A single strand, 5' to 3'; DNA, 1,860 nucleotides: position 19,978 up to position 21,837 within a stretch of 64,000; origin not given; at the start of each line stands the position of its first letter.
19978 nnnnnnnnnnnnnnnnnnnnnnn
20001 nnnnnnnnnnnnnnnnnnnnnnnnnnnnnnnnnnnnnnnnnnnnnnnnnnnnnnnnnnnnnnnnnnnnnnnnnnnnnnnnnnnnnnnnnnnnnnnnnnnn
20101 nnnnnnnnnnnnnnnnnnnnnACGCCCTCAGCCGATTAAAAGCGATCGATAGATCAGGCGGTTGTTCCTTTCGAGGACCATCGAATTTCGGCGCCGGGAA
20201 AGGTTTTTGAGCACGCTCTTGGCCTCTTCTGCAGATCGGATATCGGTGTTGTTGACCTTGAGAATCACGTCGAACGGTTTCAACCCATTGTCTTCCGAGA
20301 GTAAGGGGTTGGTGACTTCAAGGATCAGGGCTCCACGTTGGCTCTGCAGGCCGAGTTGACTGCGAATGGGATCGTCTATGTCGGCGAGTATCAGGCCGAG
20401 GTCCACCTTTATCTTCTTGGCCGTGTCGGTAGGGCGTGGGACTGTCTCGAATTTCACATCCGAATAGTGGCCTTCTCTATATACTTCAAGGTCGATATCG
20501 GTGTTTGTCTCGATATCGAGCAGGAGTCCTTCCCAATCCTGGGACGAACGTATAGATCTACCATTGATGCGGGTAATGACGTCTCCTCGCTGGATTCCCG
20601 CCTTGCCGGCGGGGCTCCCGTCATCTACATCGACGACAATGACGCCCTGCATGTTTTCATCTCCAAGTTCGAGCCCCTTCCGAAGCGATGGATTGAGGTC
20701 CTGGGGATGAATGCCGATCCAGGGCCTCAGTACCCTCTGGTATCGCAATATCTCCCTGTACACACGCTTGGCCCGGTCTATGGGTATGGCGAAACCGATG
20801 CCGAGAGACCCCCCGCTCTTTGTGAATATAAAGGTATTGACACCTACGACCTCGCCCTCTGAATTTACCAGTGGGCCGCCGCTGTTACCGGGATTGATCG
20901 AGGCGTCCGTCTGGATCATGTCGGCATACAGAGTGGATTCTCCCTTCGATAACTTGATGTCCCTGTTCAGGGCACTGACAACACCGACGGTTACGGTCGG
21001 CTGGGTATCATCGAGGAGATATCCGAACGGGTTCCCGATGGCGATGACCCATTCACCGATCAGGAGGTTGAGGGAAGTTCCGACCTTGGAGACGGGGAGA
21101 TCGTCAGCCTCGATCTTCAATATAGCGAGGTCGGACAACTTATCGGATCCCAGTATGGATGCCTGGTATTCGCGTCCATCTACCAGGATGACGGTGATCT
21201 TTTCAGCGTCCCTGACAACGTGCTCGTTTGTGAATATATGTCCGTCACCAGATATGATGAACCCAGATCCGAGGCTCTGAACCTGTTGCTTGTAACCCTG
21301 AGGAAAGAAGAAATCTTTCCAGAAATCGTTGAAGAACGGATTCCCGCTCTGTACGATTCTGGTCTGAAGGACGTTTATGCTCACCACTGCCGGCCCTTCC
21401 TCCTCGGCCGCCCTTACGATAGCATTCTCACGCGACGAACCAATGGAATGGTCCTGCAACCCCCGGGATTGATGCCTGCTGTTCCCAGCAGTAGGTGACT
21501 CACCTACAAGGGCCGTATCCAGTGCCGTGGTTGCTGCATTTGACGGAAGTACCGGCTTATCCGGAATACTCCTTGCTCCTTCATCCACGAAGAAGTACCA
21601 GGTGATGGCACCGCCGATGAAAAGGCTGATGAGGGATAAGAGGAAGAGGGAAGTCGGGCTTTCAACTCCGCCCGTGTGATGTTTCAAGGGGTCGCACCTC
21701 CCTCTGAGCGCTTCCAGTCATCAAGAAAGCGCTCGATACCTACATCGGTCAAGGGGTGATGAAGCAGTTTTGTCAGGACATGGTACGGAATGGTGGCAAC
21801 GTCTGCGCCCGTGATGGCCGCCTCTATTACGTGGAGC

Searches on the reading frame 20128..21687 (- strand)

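Call 54: search_protein_families(library=pfam, proteins=[window:20128-21687:-], max_evalue=0.0001)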
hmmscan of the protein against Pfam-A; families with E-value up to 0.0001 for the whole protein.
window:20128-21687:- (519 aa): 6 families
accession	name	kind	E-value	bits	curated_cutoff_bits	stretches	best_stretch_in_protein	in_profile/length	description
PF13365.12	Trypsin_2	-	1.2e-34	120.6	27.6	1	140-283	1-144/144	Trypsin-like peptidase domain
PF13180.12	PDZ_2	-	2.6e-20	72.9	27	1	324-412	3-77/80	PDZ domain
PF00089.32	Trypsin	-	3.7e-19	69.9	20.6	1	138-307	25-217/220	Trypsin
PF17820.7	PDZ_6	-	3.7e-17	62.3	27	1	350-403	1-53/54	PDZ domain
PF00595.29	PDZ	-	2e-13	50.9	23.2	1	339-381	14-59/81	PDZ domain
PF14685.13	PDZ_Tricorn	-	2.2e-05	24.8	25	0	355-405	28-79/88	Tricorn protease PDZ domain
